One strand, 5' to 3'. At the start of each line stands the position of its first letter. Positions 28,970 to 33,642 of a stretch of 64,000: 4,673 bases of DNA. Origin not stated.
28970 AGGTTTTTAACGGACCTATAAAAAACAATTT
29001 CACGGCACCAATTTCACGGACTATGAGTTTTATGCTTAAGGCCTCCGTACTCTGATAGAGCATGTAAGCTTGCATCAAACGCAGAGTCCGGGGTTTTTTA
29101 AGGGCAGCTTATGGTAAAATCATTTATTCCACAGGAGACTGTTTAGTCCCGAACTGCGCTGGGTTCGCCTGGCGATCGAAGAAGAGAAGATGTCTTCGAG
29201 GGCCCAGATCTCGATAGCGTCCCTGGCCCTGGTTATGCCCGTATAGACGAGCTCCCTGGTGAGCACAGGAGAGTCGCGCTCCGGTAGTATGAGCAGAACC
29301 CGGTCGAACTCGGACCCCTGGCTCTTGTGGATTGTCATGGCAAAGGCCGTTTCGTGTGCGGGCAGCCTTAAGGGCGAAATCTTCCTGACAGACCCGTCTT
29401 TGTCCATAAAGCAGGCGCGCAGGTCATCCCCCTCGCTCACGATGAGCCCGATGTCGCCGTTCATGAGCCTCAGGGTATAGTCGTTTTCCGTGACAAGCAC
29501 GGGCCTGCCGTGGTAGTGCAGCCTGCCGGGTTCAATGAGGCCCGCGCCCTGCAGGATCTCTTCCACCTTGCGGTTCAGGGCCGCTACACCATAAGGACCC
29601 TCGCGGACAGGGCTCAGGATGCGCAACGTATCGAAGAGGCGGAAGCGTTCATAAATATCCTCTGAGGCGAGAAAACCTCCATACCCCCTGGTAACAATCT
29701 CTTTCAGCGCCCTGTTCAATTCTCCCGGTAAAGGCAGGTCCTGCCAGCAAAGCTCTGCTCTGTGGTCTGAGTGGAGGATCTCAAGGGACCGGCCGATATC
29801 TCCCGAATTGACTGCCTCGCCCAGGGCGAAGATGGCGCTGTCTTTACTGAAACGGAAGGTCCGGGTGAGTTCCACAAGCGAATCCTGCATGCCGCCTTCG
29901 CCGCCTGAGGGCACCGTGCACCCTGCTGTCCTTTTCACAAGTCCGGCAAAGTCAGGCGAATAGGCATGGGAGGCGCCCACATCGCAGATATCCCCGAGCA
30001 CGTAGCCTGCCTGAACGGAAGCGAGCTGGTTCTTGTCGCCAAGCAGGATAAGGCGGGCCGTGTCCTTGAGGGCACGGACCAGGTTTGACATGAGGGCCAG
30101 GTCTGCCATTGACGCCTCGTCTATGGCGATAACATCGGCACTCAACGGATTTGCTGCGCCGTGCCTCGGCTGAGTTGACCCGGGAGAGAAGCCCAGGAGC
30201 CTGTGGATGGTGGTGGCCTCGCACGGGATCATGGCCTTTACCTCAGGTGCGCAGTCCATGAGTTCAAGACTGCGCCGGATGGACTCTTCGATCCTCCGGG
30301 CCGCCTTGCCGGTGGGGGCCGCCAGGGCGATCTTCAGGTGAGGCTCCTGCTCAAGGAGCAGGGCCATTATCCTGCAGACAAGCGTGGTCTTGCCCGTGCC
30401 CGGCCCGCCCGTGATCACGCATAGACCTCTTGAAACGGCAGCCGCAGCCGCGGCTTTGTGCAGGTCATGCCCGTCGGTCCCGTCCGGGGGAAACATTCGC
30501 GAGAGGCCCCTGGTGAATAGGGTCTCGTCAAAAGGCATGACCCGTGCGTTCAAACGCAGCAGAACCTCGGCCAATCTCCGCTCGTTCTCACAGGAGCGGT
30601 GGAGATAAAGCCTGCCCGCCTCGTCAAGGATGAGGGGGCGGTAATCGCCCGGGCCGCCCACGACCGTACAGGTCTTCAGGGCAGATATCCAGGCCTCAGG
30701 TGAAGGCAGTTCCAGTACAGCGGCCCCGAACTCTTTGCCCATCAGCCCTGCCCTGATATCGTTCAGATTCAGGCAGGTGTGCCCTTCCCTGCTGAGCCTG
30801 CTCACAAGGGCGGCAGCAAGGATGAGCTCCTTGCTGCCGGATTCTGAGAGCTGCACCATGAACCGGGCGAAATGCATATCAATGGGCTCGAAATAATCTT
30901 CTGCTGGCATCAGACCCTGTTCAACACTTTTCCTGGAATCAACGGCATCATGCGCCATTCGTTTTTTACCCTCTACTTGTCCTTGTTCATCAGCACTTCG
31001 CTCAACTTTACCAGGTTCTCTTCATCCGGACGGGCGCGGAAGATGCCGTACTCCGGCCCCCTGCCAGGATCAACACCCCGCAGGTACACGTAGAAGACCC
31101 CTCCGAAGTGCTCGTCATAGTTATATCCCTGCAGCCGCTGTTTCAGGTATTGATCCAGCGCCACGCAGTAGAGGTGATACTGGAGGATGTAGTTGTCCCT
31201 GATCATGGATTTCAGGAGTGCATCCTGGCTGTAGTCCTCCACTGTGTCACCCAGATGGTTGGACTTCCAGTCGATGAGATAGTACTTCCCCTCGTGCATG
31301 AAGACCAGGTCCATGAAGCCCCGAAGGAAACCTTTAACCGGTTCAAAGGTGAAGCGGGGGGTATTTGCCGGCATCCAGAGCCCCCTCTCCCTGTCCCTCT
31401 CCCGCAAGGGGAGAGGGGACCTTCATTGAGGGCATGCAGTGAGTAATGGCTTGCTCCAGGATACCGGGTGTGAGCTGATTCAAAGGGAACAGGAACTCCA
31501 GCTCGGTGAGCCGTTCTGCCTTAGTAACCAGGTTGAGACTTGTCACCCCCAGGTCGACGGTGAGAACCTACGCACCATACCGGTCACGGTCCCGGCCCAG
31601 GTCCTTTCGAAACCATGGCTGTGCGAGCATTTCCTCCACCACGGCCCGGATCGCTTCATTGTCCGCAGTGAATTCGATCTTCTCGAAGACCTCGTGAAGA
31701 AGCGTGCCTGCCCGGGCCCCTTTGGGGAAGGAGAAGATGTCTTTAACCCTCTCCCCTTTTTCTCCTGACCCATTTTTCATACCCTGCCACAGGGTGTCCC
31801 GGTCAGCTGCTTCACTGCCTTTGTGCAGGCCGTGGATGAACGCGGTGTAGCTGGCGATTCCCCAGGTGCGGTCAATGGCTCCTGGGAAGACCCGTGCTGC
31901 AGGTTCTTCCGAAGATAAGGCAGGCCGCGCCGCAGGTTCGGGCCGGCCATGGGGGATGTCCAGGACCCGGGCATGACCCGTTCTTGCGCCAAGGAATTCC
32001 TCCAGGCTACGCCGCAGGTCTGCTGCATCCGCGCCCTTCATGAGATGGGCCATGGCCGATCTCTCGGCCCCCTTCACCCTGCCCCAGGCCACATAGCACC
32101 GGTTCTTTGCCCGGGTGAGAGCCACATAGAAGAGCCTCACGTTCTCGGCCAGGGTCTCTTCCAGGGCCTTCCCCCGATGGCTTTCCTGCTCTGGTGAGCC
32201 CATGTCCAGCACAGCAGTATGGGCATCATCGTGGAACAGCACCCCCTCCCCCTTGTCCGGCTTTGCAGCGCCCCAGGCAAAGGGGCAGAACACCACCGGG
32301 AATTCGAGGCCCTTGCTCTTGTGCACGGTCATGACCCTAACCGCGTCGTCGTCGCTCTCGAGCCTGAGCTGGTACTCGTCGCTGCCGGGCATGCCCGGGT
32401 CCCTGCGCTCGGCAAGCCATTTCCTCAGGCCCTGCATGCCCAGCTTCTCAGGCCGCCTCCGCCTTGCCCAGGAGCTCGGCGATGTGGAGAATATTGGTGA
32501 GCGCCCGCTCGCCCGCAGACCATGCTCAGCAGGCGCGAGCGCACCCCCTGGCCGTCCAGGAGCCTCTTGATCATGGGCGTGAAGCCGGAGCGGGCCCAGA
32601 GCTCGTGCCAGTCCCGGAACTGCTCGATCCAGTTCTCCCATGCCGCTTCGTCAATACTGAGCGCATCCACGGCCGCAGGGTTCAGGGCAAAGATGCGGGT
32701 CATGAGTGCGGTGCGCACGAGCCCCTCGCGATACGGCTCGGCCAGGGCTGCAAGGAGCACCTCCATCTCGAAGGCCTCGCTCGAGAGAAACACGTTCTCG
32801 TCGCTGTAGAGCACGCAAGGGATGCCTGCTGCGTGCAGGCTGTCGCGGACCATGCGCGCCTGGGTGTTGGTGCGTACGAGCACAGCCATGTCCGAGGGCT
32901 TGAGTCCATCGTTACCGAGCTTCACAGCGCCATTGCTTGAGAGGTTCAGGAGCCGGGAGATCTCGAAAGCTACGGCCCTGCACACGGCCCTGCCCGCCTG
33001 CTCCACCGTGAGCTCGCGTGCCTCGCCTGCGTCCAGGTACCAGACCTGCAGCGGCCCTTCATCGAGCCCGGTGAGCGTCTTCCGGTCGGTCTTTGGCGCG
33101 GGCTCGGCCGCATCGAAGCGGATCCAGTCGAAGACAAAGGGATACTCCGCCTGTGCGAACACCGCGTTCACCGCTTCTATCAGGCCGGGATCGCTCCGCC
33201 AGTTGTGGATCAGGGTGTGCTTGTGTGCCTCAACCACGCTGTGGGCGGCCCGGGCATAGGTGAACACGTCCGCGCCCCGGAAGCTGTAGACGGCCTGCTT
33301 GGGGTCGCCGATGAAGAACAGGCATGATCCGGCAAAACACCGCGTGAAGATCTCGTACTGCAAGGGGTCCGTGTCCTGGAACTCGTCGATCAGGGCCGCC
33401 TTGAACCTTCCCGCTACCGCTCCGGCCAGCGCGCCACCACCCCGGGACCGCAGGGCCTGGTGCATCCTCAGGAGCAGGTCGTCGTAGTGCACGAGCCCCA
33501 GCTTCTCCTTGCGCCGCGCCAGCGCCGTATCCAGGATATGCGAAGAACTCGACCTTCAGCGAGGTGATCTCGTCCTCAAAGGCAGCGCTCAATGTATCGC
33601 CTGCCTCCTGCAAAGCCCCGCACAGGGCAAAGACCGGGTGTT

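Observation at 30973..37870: recC and recB shattered by at least 11 frame breaks while the adjacent recD is intact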

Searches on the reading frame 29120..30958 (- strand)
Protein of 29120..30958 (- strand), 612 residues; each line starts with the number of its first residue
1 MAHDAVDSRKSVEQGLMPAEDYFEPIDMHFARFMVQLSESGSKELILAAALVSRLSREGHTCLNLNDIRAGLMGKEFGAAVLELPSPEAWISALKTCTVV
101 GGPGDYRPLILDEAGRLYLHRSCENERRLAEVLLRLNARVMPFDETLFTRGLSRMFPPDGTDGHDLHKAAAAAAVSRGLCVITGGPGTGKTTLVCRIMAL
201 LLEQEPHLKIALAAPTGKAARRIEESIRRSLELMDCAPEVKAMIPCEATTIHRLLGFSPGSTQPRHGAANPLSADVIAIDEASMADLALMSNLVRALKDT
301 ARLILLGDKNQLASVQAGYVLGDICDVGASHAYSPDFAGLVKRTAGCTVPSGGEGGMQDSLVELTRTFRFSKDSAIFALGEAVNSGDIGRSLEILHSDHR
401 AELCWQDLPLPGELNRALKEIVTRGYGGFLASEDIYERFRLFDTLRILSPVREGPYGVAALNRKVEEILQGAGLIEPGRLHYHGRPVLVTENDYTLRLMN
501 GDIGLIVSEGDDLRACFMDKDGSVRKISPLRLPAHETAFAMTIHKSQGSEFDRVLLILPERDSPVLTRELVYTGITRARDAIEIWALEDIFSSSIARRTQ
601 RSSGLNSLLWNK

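Call 5: find_related_loci(query=window:29120-30958:-, collection=genome_contigs, flank=10000)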
Query window:29120-30958:- (612 aa) in genome_contigs; peptide patterns used: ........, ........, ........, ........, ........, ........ (x = any residue, [..] = any of these).
38 stretches matched a pattern; 1 encode a relative of the query (tblastn E <= 1e-3); 1 distinct loci.
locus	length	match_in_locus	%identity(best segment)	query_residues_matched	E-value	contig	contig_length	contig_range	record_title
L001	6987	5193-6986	91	1-598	0e+0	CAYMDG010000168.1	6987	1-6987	MAG TPA_asm: uncultured Bacteriovoracaceae bacterium isolate SRP302447_co2_107 genome assembly, contig: NODE_30463_lengt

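Call 6: search_protein_families(library=ncbifam, proteins=[window:29120-30958:-])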
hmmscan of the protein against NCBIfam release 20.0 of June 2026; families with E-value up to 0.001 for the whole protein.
window:29120-30958:- (612 aa): 9 families
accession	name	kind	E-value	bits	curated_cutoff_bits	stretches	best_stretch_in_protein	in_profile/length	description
TIGR01447.1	recD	equivalog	5.9e-162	540.3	310.15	1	21-608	8-596/597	exodeoxyribonuclease V subunit alpha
NF008127.0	PRK10875.1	equivalog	9.5e-155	516.6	671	1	22-609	15-614/619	exodeoxyribonuclease V subunit alpha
TIGR01448.2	helicase_RecD2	equivalog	8.4e-80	268.8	500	2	114-328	267-463/713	SF1B family DNA helicase RecD2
TIGR02768.1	TraA_Ti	equivalog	4.8e-23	81.4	590.45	2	483-593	617-722/751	Ti-type conjugative transfer relaxase TraA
NF010464.0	PRK13889.1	subfamily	1.1e-09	36.7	1015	1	483-593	603-708/992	conjugal transfer relaxase TraA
NF010402.0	PRK13826.1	subfamily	4.8e-08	31.3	1317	1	487-586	640-737/1102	Dtr system oriT relaxase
TIGR00376.1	TIGR00376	hypoth_equivalog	8.6e-06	24.5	348.9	0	168-227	164-222/639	IGHMBP2 family helicase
NF041254.1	motor_HelR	exception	0.00025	19.5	750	0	170-209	194-233/706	RNA polymerase recycling motor ATPase HelR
TIGR01074.1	rep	equivalog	0.00049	18.5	951.45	0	172-233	9-72/668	DNA helicase Rep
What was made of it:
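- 29120..30958 (-): recD, intact 612-aa ORF. TIGR01447 at 540 bits, full length (call 6).
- Checked: The adjacent 612-aa ORF 29120-30958 is a full-length recD (TIGR01447, profile positions 8-596 of 597) (call 6).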

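Call 37: list_cluster_members(proteins=[P0001, window:29120-30958:-, P0002, window:38027-39172:-])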
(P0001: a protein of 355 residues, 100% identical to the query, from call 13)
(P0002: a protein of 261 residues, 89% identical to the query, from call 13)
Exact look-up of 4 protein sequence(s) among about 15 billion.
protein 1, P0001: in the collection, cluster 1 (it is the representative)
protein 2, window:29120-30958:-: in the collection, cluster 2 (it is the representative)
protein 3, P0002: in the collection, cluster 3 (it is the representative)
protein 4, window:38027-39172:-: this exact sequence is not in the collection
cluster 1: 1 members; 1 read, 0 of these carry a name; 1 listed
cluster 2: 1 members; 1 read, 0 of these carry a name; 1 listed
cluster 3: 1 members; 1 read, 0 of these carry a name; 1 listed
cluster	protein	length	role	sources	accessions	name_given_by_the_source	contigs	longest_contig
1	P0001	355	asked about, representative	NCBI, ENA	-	-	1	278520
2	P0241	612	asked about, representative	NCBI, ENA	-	-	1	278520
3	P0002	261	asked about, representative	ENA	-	-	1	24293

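Call 38: find_encoding_contigs(protein=window:29120-30958:-, flank=1000, max_places=4)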
Protein window:29120-30958:- (612 aa): no gene with exactly this product is on record in the collection.

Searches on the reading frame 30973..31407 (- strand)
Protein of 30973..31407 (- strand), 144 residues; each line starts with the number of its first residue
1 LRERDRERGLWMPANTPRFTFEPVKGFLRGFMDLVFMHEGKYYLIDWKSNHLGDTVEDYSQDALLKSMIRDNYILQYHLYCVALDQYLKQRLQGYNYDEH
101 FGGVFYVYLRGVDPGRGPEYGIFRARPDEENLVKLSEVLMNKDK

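Call 6: search_protein_families(library=ncbifam, proteins=[window:30973-31407:-])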
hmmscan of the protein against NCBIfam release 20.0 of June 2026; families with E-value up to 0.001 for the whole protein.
window:30973-31407:- (144 aa): 3 families
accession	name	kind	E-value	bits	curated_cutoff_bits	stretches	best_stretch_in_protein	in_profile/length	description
TIGR00609.1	recB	equivalog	1.4e-44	152.6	696.05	1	15-138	1053-1174/1175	exodeoxyribonuclease V subunit beta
NF008128.0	PRK10876.1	equivalog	2.7e-43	147.9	1697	1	14-140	1048-1173/1181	exodeoxyribonuclease V subunit beta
TIGR02785.1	addA_Gpos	equivalog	6.8e-06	24.2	707.65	1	28-95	1159-1221/1234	helicase-exonuclease AddAB subunit AddA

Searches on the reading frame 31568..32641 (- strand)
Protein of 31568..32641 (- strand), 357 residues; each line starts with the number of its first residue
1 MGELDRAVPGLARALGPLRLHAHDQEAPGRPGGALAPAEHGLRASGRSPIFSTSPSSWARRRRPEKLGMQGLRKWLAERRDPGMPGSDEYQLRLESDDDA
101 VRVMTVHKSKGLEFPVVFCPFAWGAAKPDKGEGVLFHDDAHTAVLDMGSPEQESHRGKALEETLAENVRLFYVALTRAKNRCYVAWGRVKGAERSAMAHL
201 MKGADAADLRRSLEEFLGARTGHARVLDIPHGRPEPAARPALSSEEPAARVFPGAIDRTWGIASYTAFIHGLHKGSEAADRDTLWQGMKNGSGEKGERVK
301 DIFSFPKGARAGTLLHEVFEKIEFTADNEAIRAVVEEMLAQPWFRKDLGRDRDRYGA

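Call 6: search_protein_families(library=ncbifam, proteins=[window:31568-32641:-])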
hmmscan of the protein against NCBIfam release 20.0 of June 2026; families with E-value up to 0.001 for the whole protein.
window:31568-32641:- (357 aa): 11 families
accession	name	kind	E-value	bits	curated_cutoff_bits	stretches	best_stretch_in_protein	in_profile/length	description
TIGR00609.1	recB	equivalog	4.8e-45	154.1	696.05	1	69-341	698-982/1175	exodeoxyribonuclease V subunit beta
NF008128.0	PRK10876.1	equivalog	5.4e-33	113.8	1697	1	72-330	707-970/1181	exodeoxyribonuclease V subunit beta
TIGR02785.1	addA_Gpos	equivalog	5.2e-17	61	707.65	1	95-195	778-886/1234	helicase-exonuclease AddAB subunit AddA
TIGR02784.1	addA_alphas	equivalog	2.4e-13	49.4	860.75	1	95-194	771-877/1138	double-strand break repair helicase AddA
TIGR01073.1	pcrA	equivalog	8.1e-08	31.1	911.2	1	95-119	544-567/725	DNA helicase PcrA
NF010485.0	PRK13909.1-2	equivalog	2.1e-07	29.6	650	1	94-184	603-701/909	RecB-like helicase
TIGR01075.1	uvrD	equivalog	6.9e-07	27.9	1144.45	1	95-118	543-566/715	DNA helicase II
TIGR01074.1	rep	equivalog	1.4e-06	26.8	951.45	1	95-118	546-569/668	DNA helicase Rep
NF010487.0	PRK13909.1-4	equivalog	2.9e-06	25.8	759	1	94-183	604-700/924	RecB-like helicase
NF008743.0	PRK11773.1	equivalog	3.6e-06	25.6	965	0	95-118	548-571/720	DNA helicase II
NF008172.0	PRK10919.1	equivalog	0.00055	18.3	1168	0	95-118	546-569/673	DNA helicase Rep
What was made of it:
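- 30973..34535 (-): recB (exodeoxyribonuclease V beta), complete in content, 7 single-base frameshifts. Overlaps the end of recC by 7 nt, as in intact relatives. TIGR00609 hits (call 6).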

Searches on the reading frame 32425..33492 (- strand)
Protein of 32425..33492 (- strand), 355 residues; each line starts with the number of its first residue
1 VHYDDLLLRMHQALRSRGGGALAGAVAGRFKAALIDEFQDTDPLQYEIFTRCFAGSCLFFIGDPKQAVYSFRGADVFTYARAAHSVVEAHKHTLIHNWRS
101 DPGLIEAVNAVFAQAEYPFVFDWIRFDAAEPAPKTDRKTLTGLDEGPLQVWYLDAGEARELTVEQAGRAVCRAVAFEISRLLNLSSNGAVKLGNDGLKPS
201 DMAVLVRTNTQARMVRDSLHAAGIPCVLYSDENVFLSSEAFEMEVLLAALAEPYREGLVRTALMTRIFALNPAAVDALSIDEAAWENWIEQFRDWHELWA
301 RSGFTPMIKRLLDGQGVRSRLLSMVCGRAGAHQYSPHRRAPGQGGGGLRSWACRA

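Call 6: search_protein_families(library=ncbifam, proteins=[window:32425-33492:-])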
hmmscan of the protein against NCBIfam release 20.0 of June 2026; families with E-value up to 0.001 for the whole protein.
window:32425-33492:- (355 aa): 15 families
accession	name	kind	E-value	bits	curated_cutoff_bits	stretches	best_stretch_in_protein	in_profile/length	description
TIGR00609.1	recB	equivalog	4.4e-89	300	696.05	1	3-327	345-673/1175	exodeoxyribonuclease V subunit beta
NF008128.0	PRK10876.1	equivalog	4.6e-77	259.7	1697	1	2-324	350-677/1181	exodeoxyribonuclease V subunit beta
TIGR01075.1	uvrD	equivalog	2.1e-18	66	1144.45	1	3-115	184-295/715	DNA helicase II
NF008743.0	PRK11773.1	equivalog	3.6e-18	65.3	965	1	3-114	189-299/720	DNA helicase II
NF010485.0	PRK13909.1-2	equivalog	1.2e-16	60.2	650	1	30-114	332-426/909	RecB-like helicase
NF010487.0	PRK13909.1-4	equivalog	2e-15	56.1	759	1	28-231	326-507/924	RecB-like helicase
TIGR02785.1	addA_Gpos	equivalog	2.1e-15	55.7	707.65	1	28-114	387-482/1234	helicase-exonuclease AddAB subunit AddA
TIGR01073.1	pcrA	equivalog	7.1e-15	54.4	911.2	1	2-114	184-295/725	DNA helicase PcrA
TIGR01074.1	rep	equivalog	5.9e-09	34.7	951.45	1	22-116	199-294/668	DNA helicase Rep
TIGR02784.1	addA_alphas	equivalog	6.8e-09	34.6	860.75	1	33-225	394-610/1138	double-strand break repair helicase AddA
NF008172.0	PRK10919.1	equivalog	8.4e-08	30.9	1168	1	24-122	202-299/673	DNA helicase Rep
NF010484.0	PRK13909.1-1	equivalog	2e-06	25.9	1074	1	32-116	347-439/945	RecB-like helicase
NF008276.0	PRK11054.1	equivalog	3.6e-06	25.7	543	1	30-103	431-507/684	DNA helicase IV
NF010486.0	PRK13909.1-3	equivalog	3.8e-05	21.9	1109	1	30-113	331-424/921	RecB-like helicase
NF041464.1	HelD_BACSU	equivalog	4e-05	21.7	419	1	31-113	548-631/779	RNA polymerase recycling motor HelD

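Call 13: find_homologous_proteins(query=window:32425-33492:-)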
Query window:32425-33492:- (355 aa): 919 proteins with E <= 0.001 among 8000 candidates; the best 120 are listed.
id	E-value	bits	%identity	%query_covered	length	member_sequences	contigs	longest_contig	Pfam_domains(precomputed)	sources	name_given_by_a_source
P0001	8.1e-240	813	100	100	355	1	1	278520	PF13361.13,PF13245.13,PF00580.28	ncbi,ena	-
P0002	2.5e-109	384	89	56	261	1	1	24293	-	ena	-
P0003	9.7e-98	346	73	61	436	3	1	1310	PF13245.13,PF00580.28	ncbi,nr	ncbi:MAG TPA: UvrD-helicase domain-containing protein, partial [Flavobacteriales bacterium]|nr:UvrD-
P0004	1.0e-84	303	46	92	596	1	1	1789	PF13538.13,PF13361.13,PF13245.13,PF00580.28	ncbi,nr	ncbi:MAG: UvrD-helicase domain-containing protein, partial [Desulfobacterales bacterium]|nr:UvrD-hel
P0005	3.5e-78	281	46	97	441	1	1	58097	PF13361.13,PF13245.13,PF00580.28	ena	-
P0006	2.4e-75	272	45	92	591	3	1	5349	PF13538.13,PF13361.13,PF13245.13,PF00580.28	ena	-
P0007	2.0e-70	256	50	74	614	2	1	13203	PF13245.13,PF00580.28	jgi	jgi:exodeoxyribonuclease V beta subunit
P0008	1.6e-65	240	43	92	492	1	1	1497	PF13361.13,PF13245.13,PF00580.28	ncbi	ncbi:MAG: UvrD-helicase domain-containing protein, partial [Candidatus Binatia bacterium]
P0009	2.9e-64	236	41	92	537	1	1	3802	PF13361.13,PF00580.28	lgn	-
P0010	1.1e-63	234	41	90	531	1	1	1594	PF13361.13,PF13245.13,PF00580.28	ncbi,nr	ncbi:MAG: UvrD-helicase domain-containing protein, partial [Desulfobacterales bacterium]|nr:UvrD-hel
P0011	3.6e-63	232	41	92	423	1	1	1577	PF13245.13,PF00580.28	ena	-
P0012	6.2e-63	231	45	79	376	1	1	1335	PF13361.13,PF13245.13,PF00580.28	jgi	jgi:exodeoxyribonuclease V beta subunit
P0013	2.1e-62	230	40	92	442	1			PF13361.13,PF13245.13,PF00580.28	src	-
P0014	3.3e-62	229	41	86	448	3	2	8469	PF13245.13,PF00580.28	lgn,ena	-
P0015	5.2e-62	228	41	87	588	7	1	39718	PF13538.13,PF13361.13,PF00580.28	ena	-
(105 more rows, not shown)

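Call 14: find_encoding_contigs(protein=P0002, flank=10000, max_places=4)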
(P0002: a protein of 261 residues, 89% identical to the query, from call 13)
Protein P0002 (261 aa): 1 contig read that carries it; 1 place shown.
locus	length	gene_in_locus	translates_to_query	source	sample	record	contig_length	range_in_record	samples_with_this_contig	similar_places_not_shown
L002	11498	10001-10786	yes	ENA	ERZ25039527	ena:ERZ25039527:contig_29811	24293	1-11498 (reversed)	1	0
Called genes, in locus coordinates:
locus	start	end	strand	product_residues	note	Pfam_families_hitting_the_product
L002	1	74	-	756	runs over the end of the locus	PF03176:MMPL, PF12349:Sterol-sensing, PF03176:MMPL, PF00873:ACR_tran (weak), PF02460:Patched (weak)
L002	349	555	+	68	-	-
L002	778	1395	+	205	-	PF00440:TetR_N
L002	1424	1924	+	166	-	PF27271:AF_1327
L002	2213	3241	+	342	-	PF13489:Methyltransf_23, PF02353:CMAS, PF13847:Methyltransf_31, PF08241:Methyltransf_11, PF08242:Methyltransf_12, PF13649:Methyltransf_25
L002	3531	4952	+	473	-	PF13380:CoA_binding_2, PF13607:Succ_CoA_lig, PF19045:Ligase_CoA_2 (weak)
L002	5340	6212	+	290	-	PF04257:RecC_N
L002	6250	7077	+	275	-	PF27451:RecC_4th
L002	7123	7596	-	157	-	-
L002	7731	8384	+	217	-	PF17946:RecC_C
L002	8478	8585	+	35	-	-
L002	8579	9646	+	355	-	PF00580:UvrD-helicase, PF13245:AAA_19 (weak)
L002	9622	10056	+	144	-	PF00580:UvrD-helicase, PF13245:AAA_19 (weak)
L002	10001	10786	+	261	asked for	-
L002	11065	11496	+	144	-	?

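Call 15: find_encoding_contigs(protein=P0001, flank=6000, max_places=4)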
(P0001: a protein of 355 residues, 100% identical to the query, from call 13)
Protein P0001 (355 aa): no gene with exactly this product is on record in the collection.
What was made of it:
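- On Assembly or consensus indel artefact: No reads are available, and the source record could not be retrieved (calls 15, 37, 38).
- The assembly method of the window's source is unknown, and the source record could not be retrieved (calls 15, 37, 38).
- Tried and rejected: The proteins are indexed (278,520-nt contig, NCBI and ENA), but no locus or accession was returned (calls 15, 37, 38).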
